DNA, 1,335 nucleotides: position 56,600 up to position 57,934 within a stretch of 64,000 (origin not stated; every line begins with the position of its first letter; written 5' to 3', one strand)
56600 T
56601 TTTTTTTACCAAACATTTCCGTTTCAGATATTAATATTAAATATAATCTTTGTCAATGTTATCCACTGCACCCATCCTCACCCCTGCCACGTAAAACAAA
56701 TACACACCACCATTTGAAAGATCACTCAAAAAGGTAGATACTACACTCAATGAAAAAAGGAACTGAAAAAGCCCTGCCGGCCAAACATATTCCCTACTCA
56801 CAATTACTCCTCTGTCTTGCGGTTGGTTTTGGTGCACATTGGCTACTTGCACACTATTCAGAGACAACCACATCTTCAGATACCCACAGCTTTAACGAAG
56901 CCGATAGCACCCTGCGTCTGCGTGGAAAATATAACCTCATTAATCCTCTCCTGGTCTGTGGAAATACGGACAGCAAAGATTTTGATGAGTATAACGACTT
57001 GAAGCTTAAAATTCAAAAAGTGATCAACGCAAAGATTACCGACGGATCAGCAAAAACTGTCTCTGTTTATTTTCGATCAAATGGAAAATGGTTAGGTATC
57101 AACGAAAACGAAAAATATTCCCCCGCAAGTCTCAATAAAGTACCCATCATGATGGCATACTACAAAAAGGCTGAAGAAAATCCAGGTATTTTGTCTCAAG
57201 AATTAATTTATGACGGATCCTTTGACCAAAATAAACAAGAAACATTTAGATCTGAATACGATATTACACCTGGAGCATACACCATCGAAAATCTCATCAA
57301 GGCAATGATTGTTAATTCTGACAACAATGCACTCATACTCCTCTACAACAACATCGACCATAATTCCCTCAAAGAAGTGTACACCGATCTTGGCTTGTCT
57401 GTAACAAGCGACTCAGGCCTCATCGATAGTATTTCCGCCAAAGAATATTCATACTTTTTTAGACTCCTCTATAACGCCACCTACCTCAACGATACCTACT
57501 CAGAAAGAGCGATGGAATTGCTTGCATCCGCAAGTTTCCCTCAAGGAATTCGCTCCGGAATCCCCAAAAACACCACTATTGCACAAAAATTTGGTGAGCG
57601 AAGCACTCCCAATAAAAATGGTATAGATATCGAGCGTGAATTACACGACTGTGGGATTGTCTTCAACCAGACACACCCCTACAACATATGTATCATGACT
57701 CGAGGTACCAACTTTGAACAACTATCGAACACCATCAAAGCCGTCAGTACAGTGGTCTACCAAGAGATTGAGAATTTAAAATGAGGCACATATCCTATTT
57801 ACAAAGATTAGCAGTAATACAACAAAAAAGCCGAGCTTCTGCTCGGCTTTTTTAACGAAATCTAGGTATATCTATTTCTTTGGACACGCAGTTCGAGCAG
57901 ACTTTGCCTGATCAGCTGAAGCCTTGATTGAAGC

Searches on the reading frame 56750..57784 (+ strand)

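Call 9: search_protein_families(library=pfam, proteins=[window:56750-57784:+], max_evalue=0.01)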
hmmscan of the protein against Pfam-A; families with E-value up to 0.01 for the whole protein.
window:56750-57784:+ (344 aa): 3 families
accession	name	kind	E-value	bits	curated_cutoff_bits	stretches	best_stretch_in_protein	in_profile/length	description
PF13354.11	Beta-lactamase2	-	5.2e-33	114.6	22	1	110-317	8-214/214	Beta-lactamase enzyme family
PF00768.25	Peptidase_S11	-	0.0013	18.7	27.6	1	118-201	30-114/239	D-alanyl-D-alanine carboxypeptidase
PF00905.27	Transpeptidase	-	0.0062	16.2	22.1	1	120-230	37-142/299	Penicillin binding protein transpeptidase domain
